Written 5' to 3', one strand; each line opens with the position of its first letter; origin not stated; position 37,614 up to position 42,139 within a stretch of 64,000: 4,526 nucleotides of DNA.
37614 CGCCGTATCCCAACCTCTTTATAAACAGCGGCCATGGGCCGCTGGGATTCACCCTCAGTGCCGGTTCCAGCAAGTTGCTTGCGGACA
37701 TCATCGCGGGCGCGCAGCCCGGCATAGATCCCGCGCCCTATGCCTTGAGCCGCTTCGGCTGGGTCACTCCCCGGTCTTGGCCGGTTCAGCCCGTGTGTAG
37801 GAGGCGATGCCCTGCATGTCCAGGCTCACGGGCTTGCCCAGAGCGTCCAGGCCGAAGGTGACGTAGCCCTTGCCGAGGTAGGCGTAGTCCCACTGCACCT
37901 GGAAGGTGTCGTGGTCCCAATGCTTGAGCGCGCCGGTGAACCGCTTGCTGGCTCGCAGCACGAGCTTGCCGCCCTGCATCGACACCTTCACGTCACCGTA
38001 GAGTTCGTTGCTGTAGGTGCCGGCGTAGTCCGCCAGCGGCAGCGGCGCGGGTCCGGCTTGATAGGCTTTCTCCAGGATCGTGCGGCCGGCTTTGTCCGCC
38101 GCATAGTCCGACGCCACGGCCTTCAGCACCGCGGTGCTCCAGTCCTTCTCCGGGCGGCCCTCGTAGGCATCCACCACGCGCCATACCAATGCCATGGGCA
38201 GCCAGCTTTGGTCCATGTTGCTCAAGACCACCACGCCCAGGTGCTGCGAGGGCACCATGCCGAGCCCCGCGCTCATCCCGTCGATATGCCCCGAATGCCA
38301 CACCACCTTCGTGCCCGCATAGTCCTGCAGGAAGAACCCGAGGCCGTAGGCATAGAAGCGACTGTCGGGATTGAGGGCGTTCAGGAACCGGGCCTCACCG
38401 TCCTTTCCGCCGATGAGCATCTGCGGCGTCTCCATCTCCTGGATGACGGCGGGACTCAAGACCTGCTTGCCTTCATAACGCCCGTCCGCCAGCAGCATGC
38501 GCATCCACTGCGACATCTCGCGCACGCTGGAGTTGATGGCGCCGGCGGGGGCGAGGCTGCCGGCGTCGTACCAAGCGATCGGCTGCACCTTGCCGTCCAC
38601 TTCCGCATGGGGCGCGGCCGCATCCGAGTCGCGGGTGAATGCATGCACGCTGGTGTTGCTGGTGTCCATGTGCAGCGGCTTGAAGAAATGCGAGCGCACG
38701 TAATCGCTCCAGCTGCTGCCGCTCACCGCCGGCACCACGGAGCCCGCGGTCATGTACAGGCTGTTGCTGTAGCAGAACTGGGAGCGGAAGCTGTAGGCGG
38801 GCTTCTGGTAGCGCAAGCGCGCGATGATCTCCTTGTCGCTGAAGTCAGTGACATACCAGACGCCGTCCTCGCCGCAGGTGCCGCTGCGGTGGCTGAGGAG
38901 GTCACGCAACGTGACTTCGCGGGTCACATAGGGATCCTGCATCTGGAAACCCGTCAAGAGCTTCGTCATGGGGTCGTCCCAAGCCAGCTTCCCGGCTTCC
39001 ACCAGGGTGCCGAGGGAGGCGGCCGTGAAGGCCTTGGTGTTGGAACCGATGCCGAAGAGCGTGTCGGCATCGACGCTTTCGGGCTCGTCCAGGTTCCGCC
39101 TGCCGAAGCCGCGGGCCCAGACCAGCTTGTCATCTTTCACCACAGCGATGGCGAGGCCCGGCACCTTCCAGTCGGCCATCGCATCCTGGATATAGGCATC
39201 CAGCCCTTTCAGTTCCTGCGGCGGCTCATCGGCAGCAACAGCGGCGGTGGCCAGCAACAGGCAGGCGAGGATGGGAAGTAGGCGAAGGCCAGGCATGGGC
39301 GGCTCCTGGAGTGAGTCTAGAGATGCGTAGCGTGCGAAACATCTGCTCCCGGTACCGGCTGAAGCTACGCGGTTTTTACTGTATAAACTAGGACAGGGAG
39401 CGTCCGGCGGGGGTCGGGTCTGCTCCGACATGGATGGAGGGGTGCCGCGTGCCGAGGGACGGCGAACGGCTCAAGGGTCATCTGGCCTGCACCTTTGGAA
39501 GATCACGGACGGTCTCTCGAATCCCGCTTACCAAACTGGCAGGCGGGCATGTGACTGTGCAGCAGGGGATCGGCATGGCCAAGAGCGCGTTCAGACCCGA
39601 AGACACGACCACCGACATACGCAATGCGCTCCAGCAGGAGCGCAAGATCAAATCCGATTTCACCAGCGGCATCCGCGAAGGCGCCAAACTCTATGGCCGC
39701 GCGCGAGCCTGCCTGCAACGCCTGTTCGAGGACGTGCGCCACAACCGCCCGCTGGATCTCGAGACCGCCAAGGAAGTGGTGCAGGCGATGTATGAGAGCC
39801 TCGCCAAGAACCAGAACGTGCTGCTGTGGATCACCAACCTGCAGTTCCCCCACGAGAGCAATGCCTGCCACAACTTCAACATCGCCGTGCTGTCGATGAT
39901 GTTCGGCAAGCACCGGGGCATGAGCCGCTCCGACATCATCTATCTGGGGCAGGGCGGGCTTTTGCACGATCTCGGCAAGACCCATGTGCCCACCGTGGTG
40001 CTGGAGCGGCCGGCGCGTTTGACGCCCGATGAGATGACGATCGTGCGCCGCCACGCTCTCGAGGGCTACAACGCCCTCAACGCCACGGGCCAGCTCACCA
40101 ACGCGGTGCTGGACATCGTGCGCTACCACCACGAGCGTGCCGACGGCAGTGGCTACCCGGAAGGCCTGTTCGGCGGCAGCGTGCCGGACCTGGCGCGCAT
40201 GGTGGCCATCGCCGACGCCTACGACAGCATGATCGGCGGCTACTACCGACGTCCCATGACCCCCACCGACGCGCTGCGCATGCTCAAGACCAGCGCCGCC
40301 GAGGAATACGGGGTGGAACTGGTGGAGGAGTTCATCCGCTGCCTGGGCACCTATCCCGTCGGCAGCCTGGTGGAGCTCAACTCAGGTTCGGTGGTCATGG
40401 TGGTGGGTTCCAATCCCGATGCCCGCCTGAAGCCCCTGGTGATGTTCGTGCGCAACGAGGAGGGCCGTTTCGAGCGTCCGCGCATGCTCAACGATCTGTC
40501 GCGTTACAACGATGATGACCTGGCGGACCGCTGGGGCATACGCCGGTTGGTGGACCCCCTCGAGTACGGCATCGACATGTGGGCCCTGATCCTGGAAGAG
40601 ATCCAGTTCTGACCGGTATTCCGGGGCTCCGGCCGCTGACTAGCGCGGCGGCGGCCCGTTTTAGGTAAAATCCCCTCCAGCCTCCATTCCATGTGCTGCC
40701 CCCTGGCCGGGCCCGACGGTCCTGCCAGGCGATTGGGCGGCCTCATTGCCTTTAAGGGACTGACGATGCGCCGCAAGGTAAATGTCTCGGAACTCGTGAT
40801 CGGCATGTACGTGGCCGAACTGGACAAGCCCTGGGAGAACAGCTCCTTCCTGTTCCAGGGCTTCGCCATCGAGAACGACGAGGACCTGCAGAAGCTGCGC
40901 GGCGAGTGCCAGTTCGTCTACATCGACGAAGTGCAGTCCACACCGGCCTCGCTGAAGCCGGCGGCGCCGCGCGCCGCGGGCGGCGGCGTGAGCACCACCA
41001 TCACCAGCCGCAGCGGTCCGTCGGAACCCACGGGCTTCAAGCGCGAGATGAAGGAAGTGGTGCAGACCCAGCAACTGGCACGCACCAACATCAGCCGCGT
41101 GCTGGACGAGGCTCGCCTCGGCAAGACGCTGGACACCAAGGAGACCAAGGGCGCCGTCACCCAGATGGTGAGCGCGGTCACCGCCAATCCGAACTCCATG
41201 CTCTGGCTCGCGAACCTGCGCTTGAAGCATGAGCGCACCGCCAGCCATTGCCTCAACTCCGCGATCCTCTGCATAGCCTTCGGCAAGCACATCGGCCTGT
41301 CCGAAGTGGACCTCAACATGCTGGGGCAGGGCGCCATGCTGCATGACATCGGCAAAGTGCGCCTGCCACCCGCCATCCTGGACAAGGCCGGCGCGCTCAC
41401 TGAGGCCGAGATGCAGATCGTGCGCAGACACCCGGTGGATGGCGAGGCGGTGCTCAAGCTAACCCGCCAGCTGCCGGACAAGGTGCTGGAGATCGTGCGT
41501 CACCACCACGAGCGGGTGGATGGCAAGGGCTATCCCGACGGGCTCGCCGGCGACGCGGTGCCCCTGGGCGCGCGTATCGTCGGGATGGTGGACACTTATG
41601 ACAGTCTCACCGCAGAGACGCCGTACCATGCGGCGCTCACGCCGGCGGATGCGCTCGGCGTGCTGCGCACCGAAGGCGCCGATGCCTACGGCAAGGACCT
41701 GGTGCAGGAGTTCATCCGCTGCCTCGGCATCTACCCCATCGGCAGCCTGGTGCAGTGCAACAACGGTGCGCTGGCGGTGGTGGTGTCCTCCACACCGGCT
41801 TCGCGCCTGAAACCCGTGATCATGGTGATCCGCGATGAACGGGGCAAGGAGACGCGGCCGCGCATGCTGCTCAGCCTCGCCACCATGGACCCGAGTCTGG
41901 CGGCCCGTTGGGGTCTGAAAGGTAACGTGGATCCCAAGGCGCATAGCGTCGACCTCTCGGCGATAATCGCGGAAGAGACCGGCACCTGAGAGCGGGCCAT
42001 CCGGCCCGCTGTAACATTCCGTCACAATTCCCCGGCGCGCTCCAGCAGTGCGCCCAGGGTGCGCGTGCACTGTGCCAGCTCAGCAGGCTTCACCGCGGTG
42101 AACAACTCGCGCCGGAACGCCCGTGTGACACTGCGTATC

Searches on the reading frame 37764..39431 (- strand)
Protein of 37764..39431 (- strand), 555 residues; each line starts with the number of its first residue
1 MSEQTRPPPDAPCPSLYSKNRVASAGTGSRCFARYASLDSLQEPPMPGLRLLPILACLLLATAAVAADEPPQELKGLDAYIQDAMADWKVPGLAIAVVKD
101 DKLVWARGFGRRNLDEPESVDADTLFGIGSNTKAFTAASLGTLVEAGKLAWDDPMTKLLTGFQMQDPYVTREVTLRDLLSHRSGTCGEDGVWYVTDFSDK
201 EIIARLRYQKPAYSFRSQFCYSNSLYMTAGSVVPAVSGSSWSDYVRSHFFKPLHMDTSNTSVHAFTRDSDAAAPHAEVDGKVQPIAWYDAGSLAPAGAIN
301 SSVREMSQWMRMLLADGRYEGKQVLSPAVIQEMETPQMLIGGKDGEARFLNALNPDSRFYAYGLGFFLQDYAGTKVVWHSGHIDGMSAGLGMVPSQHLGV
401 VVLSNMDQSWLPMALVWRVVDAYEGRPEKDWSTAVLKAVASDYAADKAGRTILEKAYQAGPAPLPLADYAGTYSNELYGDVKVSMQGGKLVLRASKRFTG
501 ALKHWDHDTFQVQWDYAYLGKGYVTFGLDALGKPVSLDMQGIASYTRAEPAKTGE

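Call 70: search_protein_families(library=pfam, proteins=[window:37764-39431:-], max_evalue=0.00001)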
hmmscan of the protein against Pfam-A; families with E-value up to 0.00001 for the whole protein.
window:37764-39431:- (555 aa): 2 families
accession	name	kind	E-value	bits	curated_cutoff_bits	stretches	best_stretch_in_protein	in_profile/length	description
PF00144.29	Beta-lactamase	-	5.8e-60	203.6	27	1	77-409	1-313/329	Beta-lactamase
PF11954.13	DUF3471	-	1.7e-17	64.2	29.3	1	460-540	6-89/103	Domain of unknown function (DUF3471)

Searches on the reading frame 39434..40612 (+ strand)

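Call 52: search_protein_families(library=pfam, proteins=[window:39434-40612:+], max_evalue=0.00001)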
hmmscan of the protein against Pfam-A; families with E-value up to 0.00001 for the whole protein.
window:39434-40612:+ (392 aa): 2 families
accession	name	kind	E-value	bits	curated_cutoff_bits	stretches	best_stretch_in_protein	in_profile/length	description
PF13487.12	HD_5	-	1.5e-25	90.3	27.2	1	150-295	21-169/170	HD domain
PF01966.28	HD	-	1.8e-12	48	22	1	146-266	4-116/116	HD domain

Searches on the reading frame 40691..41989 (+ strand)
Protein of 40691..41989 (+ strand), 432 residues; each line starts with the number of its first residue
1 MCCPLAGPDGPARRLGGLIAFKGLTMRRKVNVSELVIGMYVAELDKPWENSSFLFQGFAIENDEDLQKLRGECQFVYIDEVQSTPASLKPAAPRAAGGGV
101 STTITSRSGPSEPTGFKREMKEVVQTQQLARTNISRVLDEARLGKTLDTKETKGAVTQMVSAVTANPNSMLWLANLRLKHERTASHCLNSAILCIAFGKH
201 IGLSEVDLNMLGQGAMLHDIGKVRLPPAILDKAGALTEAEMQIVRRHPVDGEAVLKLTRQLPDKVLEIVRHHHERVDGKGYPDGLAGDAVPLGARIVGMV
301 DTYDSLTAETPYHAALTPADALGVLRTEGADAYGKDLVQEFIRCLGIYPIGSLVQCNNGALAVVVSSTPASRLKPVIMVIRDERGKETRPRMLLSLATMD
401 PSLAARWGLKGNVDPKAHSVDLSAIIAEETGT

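Call 52: search_protein_families(library=pfam, proteins=[window:40691-41989:+], max_evalue=0.00001)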
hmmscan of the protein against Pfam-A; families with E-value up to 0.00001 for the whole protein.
window:40691-41989:+ (432 aa): 3 families
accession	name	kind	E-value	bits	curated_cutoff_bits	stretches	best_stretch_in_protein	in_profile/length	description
PF13487.12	HD_5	-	7e-31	107.7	27.2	1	193-335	24-168/170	HD domain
PF11871.13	DUF3391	-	2.1e-23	83.8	27.8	1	28-151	2-135/136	Domain of unknown function (DUF3391)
PF01966.28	HD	-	3.7e-14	53.5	22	1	184-304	2-114/116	HD domain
